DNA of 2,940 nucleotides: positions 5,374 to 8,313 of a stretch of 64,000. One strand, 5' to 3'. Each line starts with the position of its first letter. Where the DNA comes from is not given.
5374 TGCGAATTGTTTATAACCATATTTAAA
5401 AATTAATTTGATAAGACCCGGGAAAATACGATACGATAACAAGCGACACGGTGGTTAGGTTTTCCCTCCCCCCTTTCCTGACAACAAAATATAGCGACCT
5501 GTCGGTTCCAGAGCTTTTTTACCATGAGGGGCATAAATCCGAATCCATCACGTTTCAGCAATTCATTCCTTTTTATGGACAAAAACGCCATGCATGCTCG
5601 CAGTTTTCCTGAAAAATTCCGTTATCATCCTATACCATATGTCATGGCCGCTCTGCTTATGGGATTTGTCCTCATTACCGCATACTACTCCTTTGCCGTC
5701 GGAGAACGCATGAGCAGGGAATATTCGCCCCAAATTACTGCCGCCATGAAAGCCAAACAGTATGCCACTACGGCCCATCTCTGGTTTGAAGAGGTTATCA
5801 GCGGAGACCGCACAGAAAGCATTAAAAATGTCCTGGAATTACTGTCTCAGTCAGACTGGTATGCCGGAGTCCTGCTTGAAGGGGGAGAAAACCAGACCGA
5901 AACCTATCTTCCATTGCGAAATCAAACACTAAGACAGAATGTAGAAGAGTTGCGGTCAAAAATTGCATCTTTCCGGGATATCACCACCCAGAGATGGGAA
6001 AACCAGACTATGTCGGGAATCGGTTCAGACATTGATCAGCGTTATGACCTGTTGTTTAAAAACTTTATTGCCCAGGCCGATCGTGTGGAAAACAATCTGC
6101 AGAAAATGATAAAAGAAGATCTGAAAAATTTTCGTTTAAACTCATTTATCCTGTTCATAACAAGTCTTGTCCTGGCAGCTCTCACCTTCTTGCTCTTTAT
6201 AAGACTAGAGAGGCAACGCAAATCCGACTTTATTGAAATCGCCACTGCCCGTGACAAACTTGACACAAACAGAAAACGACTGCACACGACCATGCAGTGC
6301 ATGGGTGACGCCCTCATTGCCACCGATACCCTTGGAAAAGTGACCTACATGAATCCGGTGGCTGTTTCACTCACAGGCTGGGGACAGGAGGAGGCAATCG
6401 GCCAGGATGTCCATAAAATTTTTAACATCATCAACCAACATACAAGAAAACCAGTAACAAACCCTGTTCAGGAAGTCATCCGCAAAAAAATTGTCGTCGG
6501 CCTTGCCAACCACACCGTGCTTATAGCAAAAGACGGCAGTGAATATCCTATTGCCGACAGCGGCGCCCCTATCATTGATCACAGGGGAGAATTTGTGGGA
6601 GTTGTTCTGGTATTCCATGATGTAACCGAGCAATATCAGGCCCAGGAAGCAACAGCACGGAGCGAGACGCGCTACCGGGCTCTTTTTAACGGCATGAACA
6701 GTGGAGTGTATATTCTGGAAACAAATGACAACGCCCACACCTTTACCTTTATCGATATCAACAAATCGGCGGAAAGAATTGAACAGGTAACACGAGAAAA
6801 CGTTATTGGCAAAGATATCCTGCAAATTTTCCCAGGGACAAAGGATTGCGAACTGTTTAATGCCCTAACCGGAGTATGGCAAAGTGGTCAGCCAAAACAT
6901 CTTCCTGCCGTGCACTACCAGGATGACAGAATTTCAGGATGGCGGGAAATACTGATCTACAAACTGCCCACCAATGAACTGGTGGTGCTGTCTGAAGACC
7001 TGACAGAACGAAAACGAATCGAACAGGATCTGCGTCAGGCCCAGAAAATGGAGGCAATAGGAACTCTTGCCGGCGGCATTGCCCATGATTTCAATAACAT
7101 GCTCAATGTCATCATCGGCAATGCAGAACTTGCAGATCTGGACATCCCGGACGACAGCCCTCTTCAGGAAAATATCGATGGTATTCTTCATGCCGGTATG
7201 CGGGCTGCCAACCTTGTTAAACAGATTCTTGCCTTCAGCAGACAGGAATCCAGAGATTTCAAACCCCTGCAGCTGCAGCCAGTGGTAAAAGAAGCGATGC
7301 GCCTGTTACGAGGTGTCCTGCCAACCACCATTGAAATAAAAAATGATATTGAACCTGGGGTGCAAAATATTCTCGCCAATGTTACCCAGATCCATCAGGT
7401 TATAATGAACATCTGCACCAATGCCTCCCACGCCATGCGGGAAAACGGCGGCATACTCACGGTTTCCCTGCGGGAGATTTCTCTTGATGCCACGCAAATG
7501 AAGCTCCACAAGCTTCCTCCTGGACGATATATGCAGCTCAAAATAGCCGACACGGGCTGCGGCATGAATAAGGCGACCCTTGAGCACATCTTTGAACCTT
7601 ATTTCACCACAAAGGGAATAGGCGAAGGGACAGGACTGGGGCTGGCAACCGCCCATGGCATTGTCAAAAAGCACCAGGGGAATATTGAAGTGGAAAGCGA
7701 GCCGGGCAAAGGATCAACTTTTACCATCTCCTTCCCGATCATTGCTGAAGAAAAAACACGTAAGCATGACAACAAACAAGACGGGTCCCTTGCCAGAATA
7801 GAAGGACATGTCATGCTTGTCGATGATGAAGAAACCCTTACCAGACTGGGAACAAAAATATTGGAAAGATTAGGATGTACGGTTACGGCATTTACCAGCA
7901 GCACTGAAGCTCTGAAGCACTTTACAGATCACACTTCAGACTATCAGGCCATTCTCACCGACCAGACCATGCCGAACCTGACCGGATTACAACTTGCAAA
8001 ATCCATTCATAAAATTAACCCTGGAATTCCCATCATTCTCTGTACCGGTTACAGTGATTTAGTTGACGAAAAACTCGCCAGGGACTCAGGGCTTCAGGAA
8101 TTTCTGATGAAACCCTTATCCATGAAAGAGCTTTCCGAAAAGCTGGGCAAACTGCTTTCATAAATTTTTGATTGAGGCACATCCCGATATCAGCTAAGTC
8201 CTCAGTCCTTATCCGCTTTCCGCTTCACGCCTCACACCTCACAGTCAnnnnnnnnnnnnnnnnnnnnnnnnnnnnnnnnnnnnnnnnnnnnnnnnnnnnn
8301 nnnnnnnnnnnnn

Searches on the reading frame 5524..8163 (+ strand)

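Call 19: search_protein_families(library=pfam, proteins=[window:5524-8163:+], max_evalue=0.0001)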
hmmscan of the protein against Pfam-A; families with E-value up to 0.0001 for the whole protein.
window:5524-8163:+ (879 aa): 8 families
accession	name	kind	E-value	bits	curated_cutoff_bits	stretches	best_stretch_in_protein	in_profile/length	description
PF02518.31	HATPase_c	-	2.1e-22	80.1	26.4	1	620-738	3-108/111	Histidine kinase-, DNA gyrase B-, and HSP90-like ATPase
PF00072.30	Response_reg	-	3.5e-21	75.9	30.2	1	763-874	1-110/111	Response regulator receiver domain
PF13426.13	PAS_9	-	1.6e-16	60.8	27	1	264-369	4-103/103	PAS domain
PF08448.16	PAS_4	-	8e-16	58.7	23.1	1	261-371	5-109/110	PAS fold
PF00989.32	PAS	-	3.1e-15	56.6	22.6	1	253-367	3-113/113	PAS fold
PF13188.13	PAS_8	-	2.3e-10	40.5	21.8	0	252-309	2-56/65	PAS domain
PF00512.31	HisKA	-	1.6e-09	38.1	26.9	1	513-576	3-65/66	His Kinase A (phospho-acceptor) domain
PF08447.18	PAS_3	-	9.3e-05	23.1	25.6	0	274-361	2-86/89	PAS fold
